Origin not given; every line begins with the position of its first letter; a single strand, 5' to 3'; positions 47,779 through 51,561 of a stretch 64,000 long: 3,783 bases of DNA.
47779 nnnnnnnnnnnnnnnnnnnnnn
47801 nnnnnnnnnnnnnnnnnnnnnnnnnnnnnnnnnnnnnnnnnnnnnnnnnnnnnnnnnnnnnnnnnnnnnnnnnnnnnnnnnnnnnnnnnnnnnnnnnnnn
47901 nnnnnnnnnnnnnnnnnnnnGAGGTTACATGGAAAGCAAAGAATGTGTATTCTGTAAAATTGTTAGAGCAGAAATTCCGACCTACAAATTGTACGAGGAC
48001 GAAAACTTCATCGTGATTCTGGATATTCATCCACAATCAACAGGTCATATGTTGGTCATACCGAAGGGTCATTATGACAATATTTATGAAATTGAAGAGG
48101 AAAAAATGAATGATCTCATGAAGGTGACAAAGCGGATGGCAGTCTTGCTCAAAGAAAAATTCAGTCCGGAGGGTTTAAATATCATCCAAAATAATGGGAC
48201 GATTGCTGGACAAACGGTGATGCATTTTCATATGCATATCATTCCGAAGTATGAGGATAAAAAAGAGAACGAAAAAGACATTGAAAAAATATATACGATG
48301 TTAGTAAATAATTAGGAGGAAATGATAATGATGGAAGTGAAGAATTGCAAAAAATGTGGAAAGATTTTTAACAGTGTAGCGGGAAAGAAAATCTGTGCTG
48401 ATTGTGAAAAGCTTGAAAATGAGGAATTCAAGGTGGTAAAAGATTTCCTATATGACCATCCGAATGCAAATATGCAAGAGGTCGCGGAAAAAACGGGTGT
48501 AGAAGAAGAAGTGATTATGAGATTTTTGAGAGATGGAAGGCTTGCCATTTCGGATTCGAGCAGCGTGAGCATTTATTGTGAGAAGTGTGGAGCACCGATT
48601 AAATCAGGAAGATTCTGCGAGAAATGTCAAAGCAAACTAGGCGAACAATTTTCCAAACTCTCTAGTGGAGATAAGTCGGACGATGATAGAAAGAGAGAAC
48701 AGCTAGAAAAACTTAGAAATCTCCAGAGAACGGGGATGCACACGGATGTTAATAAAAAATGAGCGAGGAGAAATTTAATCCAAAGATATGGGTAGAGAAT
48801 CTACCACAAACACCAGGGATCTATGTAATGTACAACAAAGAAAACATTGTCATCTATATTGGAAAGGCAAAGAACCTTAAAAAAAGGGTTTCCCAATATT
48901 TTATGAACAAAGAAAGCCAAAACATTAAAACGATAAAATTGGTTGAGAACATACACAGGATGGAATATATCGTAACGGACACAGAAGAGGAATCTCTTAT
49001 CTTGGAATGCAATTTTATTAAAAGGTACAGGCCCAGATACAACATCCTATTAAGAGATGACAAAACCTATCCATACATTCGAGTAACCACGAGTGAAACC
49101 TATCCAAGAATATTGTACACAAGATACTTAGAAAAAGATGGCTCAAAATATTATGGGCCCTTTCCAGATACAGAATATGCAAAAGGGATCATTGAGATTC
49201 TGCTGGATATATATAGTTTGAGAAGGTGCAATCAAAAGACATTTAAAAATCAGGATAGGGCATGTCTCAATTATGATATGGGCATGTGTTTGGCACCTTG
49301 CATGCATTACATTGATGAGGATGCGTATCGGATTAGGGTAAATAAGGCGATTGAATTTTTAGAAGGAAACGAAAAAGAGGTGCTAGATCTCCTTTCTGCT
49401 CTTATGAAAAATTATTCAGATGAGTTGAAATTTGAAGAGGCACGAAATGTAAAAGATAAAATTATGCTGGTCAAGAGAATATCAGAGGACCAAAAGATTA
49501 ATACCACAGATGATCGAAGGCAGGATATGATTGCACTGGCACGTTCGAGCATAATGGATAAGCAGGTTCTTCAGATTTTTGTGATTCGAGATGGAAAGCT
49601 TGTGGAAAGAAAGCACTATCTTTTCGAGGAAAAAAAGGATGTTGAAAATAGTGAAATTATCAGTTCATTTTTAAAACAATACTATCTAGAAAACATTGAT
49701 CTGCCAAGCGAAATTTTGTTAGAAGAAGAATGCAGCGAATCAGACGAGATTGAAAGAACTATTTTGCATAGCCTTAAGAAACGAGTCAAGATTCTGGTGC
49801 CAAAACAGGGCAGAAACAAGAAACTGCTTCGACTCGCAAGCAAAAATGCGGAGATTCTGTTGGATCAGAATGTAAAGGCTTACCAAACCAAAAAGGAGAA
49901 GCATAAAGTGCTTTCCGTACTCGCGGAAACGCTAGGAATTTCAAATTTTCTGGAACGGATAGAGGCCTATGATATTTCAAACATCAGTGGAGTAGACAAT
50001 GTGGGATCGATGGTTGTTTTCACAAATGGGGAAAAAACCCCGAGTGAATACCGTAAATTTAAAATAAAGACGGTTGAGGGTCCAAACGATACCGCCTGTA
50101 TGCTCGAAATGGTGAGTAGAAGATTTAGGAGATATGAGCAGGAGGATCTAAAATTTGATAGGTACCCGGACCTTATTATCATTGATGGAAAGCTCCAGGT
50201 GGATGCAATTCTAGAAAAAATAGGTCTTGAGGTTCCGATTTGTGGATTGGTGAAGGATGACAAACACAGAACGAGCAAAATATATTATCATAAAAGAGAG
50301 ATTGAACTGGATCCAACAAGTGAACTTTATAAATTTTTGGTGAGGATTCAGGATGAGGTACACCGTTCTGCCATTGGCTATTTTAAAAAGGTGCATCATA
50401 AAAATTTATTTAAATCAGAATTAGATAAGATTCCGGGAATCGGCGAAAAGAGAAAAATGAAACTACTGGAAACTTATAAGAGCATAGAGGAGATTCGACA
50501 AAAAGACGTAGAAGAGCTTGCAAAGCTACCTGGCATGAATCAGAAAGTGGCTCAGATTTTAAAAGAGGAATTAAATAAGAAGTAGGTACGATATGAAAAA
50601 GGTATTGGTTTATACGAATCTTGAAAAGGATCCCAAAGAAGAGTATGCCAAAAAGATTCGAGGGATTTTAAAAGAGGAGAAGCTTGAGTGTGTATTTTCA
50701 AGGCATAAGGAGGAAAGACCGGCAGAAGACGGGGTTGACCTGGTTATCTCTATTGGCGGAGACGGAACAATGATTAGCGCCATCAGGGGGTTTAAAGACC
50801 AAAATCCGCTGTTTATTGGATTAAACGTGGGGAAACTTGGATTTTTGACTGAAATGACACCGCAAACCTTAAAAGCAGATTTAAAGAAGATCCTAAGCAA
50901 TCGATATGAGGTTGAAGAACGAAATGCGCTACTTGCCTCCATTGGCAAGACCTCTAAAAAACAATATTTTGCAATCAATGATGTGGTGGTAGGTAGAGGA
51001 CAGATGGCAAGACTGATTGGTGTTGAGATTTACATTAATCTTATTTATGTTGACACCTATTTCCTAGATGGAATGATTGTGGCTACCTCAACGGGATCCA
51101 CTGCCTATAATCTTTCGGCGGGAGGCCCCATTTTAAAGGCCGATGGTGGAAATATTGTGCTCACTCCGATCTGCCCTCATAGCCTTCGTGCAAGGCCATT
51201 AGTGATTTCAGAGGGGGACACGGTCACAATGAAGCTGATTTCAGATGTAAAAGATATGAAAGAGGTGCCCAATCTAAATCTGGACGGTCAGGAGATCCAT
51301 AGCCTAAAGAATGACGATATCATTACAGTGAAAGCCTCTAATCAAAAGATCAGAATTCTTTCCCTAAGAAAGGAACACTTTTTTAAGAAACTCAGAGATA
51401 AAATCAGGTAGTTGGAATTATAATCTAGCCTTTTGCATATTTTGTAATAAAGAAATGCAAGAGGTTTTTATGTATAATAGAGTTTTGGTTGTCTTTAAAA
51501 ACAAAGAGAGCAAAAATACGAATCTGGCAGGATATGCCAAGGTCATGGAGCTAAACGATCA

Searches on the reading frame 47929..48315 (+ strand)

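Call 40: search_protein_families(library=pfam, proteins=[window:47929-48315:+], max_evalue=0.00001)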
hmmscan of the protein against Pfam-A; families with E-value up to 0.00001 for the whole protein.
window:47929-48315:+ (128 aa): 2 families
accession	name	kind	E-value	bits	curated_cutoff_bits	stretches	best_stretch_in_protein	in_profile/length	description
PF01230.28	HIT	-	1.9e-29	102.6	21.5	1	14-109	2-97/98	HIT domain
PF11969.13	DcpS_C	-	1.6e-19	70.9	24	1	5-109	1-105/114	Scavenger mRNA decapping enzyme C-term binding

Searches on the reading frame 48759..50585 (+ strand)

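Call 40: search_protein_families(library=pfam, proteins=[window:48759-50585:+], max_evalue=0.00001)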
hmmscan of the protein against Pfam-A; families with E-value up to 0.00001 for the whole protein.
window:48759-50585:+ (608 aa): 4 families
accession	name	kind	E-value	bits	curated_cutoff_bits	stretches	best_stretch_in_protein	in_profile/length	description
PF08459.17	UvrC_RNaseH_dom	-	1.8e-45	155.1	22.3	1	390-539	2-159/159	UvrC RNAse H endonuclease domain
PF22920.2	UvrC_RNaseH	-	3e-27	95.3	24.3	1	255-370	2-115/116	UvrC Ribonuclease H-like domain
PF14520.12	HHH_5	-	9.4e-15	55.3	27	1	553-607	2-57/57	Helix-hairpin-helix domain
PF01541.30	GIY-YIG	-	1.9e-11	44.5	22.6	1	20-95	3-78/78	GIY-YIG catalytic domain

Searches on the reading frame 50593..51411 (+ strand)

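Call 40: search_protein_families(library=pfam, proteins=[window:50593-51411:+], max_evalue=0.00001)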
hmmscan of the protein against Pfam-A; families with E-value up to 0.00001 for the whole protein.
window:50593-51411:+ (272 aa): 2 families
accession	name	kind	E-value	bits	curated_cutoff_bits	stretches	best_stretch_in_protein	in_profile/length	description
PF20143.4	NAD_kinase_C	-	5.1e-28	97.8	23.7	1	129-256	2-124/126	ATP-NAD kinase C-terminal domain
PF01513.26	NAD_kinase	-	4.3e-16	59.9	25.5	1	27-105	59-130/130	ATP-NAD kinase N-terminal domain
